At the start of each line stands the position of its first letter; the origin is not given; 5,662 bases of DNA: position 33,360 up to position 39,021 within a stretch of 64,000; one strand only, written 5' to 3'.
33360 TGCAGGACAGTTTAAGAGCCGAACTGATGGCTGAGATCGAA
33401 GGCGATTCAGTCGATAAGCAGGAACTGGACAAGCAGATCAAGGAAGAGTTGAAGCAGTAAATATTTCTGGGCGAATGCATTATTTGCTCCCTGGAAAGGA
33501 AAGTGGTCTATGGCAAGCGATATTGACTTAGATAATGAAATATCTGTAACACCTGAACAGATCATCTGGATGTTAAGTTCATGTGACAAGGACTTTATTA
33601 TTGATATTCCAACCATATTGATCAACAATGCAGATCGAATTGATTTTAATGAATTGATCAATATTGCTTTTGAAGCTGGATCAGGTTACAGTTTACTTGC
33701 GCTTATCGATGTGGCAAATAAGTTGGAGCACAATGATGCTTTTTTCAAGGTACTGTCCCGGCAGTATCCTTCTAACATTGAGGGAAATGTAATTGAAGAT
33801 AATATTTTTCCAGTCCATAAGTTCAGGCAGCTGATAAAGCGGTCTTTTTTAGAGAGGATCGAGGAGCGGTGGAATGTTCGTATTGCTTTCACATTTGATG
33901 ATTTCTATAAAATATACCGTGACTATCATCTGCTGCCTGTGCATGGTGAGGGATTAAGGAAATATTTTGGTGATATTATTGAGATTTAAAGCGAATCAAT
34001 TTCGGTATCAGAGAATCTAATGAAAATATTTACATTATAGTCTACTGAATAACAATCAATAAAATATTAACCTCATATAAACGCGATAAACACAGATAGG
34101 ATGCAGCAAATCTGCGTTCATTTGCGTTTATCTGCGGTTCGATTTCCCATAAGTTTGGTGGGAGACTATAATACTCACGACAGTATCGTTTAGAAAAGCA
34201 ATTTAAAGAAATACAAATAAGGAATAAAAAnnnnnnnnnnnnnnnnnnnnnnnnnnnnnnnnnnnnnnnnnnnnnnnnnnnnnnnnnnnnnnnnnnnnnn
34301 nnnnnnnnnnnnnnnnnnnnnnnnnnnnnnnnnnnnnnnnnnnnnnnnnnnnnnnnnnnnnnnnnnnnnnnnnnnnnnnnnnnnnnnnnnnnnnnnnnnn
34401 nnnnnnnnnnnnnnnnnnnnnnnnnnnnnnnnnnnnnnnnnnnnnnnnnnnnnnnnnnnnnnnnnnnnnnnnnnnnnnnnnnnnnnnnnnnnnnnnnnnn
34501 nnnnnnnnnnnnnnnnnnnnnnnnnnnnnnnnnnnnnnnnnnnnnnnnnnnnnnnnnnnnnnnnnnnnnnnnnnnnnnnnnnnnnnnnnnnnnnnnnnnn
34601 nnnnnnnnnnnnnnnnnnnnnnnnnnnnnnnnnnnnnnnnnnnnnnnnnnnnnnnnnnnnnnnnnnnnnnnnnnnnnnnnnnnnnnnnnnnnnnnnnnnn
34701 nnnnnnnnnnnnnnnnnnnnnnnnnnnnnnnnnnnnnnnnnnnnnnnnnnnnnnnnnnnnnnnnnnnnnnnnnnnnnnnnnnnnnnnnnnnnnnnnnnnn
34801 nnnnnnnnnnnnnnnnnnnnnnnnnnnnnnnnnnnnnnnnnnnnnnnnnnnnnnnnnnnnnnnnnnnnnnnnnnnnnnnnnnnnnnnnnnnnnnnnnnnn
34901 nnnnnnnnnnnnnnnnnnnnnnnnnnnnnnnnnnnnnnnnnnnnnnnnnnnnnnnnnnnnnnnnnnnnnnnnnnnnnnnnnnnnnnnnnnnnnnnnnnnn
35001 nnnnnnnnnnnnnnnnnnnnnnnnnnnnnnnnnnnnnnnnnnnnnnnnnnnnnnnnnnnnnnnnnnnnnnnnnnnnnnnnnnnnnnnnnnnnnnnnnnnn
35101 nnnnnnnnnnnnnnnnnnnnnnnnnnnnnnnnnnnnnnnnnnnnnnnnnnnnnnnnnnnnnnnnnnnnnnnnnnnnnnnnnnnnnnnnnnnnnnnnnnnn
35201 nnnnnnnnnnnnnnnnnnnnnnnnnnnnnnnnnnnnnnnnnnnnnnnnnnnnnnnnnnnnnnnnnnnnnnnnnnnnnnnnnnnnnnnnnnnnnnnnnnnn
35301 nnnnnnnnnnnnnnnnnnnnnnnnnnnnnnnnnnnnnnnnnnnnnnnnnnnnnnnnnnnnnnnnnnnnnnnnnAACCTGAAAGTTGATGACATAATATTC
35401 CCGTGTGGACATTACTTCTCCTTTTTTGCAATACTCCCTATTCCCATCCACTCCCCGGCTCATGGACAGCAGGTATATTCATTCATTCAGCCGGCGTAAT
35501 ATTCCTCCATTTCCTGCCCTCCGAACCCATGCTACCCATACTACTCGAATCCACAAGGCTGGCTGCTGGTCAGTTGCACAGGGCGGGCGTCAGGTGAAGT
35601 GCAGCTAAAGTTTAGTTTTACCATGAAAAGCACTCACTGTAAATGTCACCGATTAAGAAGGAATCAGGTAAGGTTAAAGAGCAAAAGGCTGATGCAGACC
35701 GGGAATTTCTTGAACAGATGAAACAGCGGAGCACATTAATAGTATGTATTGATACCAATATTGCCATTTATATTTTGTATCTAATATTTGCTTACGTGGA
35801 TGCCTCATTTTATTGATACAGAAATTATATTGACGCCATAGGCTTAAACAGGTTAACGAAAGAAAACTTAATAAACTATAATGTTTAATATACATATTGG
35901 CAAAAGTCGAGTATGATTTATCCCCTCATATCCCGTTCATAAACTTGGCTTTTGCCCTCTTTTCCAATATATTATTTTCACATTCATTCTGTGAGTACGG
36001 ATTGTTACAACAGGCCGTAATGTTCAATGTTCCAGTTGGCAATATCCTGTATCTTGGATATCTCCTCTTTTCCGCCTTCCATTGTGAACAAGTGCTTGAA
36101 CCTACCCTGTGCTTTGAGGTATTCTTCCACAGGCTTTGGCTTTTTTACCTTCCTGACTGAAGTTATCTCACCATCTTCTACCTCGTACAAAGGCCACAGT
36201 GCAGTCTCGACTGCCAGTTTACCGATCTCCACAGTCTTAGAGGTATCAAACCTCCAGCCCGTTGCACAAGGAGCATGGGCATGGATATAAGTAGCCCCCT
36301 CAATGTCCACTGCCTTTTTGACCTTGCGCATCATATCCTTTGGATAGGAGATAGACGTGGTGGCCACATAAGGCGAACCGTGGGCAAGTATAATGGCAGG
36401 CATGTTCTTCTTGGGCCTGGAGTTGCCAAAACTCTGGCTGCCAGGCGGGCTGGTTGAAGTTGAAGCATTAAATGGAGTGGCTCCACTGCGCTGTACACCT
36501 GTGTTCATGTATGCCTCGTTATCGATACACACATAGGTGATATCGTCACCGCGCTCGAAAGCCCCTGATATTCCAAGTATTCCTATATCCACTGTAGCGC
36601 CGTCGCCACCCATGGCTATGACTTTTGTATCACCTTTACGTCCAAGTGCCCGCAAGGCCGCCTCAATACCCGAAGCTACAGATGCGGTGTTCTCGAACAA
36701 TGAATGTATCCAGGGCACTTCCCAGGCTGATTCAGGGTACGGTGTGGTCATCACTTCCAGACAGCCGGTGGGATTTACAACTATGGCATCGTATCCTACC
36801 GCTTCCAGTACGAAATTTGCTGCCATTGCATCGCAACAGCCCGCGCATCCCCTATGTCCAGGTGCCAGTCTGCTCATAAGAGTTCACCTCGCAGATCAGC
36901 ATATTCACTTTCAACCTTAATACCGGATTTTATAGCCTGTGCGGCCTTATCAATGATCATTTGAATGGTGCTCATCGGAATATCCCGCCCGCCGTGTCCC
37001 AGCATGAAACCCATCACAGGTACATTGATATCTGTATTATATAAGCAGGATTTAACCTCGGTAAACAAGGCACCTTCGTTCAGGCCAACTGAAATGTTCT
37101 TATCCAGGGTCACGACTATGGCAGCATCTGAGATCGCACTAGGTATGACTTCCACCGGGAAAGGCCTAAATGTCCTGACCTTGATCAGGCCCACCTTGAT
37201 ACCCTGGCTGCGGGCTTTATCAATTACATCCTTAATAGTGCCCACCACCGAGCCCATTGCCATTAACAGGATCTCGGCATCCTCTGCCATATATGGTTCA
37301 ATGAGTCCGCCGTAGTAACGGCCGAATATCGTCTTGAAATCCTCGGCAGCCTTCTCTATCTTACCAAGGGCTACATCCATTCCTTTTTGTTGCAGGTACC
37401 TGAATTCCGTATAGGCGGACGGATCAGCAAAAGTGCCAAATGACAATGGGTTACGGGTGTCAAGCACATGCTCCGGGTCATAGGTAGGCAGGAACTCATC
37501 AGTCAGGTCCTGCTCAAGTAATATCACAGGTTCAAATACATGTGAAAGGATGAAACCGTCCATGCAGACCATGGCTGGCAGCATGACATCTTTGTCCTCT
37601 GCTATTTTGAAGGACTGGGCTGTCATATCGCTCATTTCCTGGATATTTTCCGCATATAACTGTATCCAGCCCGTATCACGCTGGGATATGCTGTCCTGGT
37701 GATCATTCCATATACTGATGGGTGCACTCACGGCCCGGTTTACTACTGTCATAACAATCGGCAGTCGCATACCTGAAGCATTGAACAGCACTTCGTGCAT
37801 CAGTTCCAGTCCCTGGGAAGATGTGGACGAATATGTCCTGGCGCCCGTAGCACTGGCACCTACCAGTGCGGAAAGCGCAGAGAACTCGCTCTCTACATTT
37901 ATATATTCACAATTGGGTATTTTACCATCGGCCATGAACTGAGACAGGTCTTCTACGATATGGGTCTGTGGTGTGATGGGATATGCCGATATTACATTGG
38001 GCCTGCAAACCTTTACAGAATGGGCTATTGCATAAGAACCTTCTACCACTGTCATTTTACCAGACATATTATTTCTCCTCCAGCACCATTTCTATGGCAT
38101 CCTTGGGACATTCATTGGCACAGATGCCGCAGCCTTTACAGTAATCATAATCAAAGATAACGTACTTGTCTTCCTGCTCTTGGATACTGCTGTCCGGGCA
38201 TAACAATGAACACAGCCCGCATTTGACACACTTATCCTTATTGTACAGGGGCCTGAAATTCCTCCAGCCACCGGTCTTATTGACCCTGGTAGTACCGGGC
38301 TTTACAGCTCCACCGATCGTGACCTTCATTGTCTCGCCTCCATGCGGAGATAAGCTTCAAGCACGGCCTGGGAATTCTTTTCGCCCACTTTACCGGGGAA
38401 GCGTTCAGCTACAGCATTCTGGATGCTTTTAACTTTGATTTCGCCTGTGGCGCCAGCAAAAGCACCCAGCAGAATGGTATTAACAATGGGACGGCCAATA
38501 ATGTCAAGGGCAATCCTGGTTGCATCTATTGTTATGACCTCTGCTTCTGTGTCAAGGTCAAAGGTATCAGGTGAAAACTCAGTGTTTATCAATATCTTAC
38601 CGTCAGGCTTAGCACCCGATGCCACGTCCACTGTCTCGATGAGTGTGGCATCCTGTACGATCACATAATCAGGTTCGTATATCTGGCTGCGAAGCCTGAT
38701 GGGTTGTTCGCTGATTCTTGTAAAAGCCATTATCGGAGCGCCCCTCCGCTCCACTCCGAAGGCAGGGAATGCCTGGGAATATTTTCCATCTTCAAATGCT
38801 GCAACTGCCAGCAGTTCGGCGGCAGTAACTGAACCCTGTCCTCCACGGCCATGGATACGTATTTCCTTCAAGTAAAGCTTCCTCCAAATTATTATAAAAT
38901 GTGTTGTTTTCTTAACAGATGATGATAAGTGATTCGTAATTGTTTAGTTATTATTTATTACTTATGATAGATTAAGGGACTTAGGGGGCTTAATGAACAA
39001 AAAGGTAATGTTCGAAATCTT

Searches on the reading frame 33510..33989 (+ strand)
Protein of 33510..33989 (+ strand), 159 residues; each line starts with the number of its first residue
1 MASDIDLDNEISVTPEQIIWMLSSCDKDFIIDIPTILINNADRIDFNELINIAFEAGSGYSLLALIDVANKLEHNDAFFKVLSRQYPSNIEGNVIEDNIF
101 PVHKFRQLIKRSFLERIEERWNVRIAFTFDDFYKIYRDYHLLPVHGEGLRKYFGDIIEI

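Call 3: search_protein_families(library=pfam, proteins=[window:33510-33989:+], max_evalue=0.01)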
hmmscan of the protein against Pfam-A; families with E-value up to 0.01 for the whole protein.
window:33510-33989:+ (159 aa): 0 families

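Call 4: search_protein_families(library=ncbifam, proteins=[window:33510-33989:+], max_evalue=0.01)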
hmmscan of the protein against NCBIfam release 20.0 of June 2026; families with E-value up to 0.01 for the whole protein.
window:33510-33989:+ (159 aa): 0 families

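Call 63: search_solved_structures(query=window:33510-33989:+, max_evalue=10)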
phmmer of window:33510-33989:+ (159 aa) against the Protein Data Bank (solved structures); distinct sequences matched with E-value up to 10: 19.
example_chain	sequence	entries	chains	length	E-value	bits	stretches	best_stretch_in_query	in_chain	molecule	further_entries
2xud_A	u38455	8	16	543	0.19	15.2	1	7-62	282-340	ACETYLCHOLINESTERASE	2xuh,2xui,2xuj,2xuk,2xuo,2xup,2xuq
2xuf_A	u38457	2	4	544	0.19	15.2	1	7-62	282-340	ACETYLCHOLINESTERASE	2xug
1c2o_A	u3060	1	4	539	0.33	14.4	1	7-61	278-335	ACETYLCHOLINESTERASE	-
1c2b_A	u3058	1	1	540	0.33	14.4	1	7-61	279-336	ACETYLCHOLINESTERASE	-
1n5m_A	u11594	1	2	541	0.33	14.3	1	7-61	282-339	acetylcholinesterase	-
2ha4_A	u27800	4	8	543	0.33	14.3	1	7-61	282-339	Acetylcholinesterase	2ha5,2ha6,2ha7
1j06_A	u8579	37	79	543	0.33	14.3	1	7-61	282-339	acetylcholinesterase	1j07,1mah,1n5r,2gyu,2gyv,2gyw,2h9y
5hcu_A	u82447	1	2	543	0.33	14.3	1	7-61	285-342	Acetylcholinesterase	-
5dti_A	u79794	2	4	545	0.33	14.3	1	7-61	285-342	Acetylcholinesterase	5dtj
4a16_A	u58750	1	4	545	0.33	14.3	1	7-61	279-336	ACETYLCHOLINESTERASE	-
1maa_A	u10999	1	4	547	0.33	14.3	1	7-61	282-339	ACETYLCHOLINESTERASE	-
2c0p_A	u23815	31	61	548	0.34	14.3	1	7-61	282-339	ACETYLCHOLINESTERASE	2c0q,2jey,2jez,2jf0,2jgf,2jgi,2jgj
2jge_A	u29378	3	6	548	0.34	14.3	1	7-61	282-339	ACETYLCHOLINESTERASE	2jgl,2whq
4b84_A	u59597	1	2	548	0.34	14.3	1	7-61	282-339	ACETYLCHOLINESTERASE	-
6fsd_A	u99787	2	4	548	0.34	14.3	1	7-61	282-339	Acetylcholinesterase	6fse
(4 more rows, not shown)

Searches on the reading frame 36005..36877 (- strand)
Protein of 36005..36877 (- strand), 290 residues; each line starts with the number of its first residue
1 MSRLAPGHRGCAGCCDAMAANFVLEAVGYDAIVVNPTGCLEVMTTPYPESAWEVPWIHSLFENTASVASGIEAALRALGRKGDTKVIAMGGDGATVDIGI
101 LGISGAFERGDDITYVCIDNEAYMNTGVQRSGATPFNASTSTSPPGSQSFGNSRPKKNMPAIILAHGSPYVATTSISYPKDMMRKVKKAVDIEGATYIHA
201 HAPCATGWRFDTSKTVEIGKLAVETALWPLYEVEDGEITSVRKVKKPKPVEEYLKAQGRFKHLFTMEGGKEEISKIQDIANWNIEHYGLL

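Call 19: search_protein_families(library=pfam, proteins=[window:36005-36877:-], max_evalue=0.001)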
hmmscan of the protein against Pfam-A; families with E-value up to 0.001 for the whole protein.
window:36005-36877:- (290 aa): 1 family
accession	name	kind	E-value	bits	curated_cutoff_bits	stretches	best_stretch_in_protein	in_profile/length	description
PF02775.26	TPP_enzyme_C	-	2.4e-19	70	21.9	1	37-199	2-150/151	Thiamine pyrophosphate enzyme, C-terminal TPP binding domain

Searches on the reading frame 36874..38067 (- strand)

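Call 19: search_protein_families(library=pfam, proteins=[window:36874-38067:-], max_evalue=0.001)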
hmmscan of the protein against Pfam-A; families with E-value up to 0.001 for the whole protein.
window:36874-38067:- (397 aa): 3 families
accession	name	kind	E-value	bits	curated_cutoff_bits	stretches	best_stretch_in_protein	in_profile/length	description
PF01855.24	POR_N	-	1.1e-70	238.4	27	1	18-234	3-223/231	Pyruvate flavodoxin/ferredoxin oxidoreductase, thiamine diP-bdg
PF17147.9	PFOR_II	-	5.5e-30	104.2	27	1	264-366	1-100/102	Pyruvate:ferredoxin oxidoreductase core domain II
PF02780.25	Transketolase_C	-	1.3e-07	32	25.9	1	262-350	8-97/124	Transketolase, C-terminal domain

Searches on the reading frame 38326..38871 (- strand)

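Call 19: search_protein_families(library=pfam, proteins=[window:38326-38871:-], max_evalue=0.001)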
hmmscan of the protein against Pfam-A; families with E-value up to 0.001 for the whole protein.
window:38326-38871:- (181 aa): 1 family
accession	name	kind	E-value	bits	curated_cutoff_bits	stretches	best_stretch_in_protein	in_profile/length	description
PF01558.24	POR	-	3.8e-43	148.1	27.4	1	10-174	1-172/173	Pyruvate ferredoxin/flavodoxin oxidoreductase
